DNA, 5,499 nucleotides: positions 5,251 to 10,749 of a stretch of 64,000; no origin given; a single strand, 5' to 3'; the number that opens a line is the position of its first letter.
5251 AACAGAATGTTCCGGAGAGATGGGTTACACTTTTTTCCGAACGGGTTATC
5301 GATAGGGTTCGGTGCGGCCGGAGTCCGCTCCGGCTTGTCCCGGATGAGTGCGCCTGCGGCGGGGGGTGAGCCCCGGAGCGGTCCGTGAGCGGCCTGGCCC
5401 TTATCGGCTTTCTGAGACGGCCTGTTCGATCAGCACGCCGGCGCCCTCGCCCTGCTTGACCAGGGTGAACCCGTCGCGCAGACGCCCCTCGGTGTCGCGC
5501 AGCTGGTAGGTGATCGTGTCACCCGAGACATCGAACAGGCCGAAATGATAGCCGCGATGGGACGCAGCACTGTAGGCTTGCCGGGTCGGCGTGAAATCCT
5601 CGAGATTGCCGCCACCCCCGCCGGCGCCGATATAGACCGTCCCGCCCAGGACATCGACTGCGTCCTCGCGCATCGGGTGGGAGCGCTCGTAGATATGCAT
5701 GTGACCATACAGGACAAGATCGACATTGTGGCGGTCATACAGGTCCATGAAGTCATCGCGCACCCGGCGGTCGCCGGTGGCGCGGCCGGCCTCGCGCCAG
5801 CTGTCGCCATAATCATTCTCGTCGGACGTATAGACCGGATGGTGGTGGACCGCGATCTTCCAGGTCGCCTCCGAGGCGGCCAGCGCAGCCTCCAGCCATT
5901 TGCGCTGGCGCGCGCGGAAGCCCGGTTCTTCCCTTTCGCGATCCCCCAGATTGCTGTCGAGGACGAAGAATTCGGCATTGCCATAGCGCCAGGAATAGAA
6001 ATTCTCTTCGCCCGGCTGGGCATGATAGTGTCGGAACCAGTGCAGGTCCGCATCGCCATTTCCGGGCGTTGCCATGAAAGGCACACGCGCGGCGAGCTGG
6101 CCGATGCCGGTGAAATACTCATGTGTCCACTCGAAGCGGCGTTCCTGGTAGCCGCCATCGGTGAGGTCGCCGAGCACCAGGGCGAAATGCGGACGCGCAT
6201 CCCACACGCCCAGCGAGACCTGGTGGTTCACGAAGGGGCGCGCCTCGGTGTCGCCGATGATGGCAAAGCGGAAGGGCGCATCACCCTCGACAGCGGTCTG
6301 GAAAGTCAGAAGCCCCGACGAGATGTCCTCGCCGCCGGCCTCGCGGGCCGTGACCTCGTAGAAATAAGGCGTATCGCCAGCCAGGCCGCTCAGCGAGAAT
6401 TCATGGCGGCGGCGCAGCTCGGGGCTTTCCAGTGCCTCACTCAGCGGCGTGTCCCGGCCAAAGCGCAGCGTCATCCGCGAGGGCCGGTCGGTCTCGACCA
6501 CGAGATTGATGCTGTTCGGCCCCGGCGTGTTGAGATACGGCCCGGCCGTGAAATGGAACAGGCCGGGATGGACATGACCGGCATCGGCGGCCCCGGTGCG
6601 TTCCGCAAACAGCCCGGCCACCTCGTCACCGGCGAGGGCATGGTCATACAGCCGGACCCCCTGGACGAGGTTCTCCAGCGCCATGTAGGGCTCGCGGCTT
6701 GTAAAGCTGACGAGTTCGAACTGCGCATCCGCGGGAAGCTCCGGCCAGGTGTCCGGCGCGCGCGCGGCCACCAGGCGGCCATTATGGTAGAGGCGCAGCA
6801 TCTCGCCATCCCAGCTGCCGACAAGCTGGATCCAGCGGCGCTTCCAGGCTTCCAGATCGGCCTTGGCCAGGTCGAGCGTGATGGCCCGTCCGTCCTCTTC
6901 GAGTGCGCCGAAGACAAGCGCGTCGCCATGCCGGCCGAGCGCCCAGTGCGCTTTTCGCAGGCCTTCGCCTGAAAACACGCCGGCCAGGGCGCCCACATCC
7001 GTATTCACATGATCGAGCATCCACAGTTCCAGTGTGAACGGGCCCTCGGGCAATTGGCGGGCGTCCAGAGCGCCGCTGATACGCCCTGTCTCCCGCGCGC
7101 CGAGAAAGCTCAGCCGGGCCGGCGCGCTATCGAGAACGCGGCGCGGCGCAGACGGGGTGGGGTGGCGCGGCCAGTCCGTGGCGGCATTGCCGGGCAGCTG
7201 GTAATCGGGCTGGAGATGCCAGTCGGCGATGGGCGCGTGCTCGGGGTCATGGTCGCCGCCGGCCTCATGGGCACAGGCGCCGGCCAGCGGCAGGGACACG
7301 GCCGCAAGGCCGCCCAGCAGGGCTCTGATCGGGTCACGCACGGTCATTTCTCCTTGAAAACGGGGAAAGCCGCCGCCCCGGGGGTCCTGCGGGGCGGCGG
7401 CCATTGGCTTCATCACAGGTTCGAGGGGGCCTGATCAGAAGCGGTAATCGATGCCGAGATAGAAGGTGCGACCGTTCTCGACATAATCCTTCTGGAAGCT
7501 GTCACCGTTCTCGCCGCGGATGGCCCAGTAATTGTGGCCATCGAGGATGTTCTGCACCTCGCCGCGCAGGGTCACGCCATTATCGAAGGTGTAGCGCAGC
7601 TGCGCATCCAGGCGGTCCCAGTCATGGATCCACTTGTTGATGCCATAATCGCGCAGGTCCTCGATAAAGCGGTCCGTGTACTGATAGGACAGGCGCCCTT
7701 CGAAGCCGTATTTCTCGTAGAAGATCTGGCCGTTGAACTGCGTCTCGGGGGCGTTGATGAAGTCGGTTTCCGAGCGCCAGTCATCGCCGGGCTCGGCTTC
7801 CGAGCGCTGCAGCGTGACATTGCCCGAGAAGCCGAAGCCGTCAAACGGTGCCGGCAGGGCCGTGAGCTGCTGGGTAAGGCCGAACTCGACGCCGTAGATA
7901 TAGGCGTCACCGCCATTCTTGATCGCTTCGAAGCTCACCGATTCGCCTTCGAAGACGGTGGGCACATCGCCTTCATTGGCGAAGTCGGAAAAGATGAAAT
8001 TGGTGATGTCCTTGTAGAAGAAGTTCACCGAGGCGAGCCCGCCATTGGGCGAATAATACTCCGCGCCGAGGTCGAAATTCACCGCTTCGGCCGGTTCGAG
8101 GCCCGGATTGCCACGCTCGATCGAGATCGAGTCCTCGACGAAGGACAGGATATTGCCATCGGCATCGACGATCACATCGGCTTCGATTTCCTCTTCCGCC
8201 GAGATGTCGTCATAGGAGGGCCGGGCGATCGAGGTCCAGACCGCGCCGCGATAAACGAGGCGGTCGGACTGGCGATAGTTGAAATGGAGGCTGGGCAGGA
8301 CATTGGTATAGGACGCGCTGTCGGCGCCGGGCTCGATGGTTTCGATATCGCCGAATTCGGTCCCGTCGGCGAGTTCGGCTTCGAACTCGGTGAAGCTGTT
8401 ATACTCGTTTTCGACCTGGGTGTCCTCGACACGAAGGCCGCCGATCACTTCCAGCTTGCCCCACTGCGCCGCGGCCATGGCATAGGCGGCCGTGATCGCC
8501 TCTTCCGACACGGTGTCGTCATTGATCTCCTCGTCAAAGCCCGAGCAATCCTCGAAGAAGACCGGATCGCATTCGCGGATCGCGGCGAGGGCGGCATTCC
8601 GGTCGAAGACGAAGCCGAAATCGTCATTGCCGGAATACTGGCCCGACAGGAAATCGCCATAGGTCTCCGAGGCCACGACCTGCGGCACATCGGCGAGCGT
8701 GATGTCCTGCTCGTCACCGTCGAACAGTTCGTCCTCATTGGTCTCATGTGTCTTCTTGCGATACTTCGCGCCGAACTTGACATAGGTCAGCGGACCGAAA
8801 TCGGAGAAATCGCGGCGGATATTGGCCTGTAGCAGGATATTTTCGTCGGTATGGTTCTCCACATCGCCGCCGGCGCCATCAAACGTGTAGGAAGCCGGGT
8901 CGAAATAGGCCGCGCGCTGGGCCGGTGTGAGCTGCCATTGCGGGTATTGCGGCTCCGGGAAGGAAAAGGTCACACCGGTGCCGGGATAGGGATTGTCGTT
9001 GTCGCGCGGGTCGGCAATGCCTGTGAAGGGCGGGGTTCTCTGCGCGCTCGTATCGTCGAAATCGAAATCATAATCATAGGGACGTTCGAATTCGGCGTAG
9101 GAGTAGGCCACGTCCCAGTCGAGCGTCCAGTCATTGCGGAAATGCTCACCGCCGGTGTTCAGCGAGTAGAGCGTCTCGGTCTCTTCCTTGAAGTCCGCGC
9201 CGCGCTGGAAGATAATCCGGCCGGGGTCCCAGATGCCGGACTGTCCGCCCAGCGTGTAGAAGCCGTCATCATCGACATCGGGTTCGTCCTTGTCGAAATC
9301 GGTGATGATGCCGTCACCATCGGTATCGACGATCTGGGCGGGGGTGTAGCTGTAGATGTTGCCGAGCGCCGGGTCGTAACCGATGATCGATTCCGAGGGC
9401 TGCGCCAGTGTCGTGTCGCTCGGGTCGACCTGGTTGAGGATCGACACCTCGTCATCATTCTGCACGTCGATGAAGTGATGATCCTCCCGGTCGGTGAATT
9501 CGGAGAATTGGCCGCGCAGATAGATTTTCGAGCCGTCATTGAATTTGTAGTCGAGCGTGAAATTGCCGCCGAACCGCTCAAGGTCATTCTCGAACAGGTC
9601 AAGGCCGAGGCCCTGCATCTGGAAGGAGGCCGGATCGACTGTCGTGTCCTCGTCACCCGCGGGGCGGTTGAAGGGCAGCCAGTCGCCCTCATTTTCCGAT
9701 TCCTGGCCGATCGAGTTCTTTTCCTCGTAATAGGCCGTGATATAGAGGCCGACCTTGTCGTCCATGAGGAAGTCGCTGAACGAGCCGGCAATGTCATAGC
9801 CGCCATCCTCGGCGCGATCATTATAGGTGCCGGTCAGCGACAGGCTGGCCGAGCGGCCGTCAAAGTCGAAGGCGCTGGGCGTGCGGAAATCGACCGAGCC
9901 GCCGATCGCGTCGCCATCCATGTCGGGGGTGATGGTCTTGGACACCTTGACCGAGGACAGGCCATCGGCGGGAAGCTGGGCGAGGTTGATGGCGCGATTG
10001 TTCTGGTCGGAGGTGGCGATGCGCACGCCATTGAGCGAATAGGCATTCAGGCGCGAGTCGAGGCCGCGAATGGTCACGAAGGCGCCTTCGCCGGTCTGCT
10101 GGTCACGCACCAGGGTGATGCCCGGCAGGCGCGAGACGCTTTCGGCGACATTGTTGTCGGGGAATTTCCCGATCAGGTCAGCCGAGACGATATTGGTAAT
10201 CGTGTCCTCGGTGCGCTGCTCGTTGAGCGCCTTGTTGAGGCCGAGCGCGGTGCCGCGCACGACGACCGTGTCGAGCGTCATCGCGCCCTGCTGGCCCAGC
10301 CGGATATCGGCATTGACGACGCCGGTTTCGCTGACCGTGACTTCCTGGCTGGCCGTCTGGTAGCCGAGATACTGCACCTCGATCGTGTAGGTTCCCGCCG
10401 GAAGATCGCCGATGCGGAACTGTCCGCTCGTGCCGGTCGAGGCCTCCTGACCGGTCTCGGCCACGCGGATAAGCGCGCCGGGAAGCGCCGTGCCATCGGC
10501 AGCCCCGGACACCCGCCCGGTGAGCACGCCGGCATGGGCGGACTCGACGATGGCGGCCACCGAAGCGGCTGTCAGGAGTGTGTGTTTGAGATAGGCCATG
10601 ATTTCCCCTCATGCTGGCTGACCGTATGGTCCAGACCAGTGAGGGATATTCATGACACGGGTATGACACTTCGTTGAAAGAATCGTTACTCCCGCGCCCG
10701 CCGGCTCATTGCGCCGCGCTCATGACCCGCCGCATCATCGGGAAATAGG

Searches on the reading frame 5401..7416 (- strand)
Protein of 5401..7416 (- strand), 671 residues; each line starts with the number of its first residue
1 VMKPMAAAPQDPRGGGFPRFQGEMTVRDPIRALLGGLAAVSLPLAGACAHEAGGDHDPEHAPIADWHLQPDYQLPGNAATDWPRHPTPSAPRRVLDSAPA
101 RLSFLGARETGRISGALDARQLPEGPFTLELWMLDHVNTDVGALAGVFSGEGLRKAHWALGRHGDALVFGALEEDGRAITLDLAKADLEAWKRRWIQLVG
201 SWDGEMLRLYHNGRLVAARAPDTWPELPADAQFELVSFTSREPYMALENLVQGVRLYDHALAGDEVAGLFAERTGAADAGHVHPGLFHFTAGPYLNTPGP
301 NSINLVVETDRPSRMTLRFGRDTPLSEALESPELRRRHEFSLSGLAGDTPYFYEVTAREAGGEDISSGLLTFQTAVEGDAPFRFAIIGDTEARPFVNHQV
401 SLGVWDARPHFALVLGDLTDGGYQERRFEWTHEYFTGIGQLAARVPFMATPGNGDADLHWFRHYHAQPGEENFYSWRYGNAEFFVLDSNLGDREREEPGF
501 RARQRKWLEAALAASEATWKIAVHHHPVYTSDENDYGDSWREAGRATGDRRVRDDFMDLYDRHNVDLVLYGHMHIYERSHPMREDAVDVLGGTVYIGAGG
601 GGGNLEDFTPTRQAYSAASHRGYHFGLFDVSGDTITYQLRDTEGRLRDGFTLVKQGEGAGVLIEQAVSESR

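Call 75: search_protein_families(library=pfam, proteins=[window:5401-7416:-], max_evalue=0.00001)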
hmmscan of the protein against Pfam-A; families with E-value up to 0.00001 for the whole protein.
window:5401-7416:- (671 aa): 2 families
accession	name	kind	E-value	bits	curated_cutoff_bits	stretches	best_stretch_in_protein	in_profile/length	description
PF00149.33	Metallophos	-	1.5e-15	58.6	21.5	1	383-576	2-191/191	Calcineurin-like phosphoesterase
PF13385.13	Laminin_G_3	-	3.9e-08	34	27.6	1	117-267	9-151/151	Concanavalin A-like lectin/glucanases superfamily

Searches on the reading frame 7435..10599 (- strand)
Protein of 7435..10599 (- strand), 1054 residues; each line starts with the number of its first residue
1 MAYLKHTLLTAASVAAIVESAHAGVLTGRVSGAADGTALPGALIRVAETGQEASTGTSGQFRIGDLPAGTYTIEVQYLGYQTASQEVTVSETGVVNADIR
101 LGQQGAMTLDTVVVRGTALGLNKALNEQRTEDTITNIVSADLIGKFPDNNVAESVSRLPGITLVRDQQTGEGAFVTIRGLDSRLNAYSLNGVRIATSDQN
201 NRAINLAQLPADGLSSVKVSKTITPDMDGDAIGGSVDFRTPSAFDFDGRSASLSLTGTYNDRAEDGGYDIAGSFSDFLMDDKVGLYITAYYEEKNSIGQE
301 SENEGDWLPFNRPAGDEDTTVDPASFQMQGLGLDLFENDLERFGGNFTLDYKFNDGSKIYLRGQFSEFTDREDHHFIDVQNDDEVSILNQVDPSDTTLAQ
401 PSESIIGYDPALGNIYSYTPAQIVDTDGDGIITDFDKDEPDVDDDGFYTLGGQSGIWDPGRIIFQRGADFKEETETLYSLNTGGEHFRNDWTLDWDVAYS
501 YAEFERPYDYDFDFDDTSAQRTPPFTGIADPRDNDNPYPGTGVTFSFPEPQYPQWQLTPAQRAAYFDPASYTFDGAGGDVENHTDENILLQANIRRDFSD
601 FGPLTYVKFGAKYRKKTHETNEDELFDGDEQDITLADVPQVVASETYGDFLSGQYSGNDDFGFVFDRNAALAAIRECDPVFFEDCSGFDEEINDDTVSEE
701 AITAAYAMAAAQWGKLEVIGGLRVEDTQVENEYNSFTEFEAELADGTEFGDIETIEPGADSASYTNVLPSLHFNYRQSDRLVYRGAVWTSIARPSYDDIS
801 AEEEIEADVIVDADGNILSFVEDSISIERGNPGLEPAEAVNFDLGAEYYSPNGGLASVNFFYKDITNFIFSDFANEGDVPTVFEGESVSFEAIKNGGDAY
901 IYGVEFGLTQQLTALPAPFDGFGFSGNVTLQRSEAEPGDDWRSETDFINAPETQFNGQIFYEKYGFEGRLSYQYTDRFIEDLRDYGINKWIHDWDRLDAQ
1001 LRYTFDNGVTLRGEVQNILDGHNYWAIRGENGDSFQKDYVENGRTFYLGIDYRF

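Call 75: search_protein_families(library=pfam, proteins=[window:7435-10599:-], max_evalue=0.00001)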
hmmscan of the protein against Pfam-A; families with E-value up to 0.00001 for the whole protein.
window:7435-10599:- (1054 aa): 5 families
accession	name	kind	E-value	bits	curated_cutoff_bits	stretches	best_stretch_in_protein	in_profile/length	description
PF00593.30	TonB_dep_Rec_b-barrel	-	8e-36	125.3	27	1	546-1018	23-436/436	TonB dependent receptor-like, beta-barrel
PF14905.12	OMP_b-brl_3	-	1.7e-22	80.5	27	2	820-1052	199-408/408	Outer membrane protein beta-barrel family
PF13715.12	CarbopepD_reg_2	-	9.9e-17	61.2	32.2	1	26-114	1-88/88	CarboxypepD_reg-like domain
PF13620.12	CarboxypepD_reg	-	4.5e-16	59.4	32.3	1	26-101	2-81/82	Carboxypeptidase regulatory-like domain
PF07715.20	Plug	-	7.5e-15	55.8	23.9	1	132-234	6-106/107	TonB-dependent Receptor Plug Domain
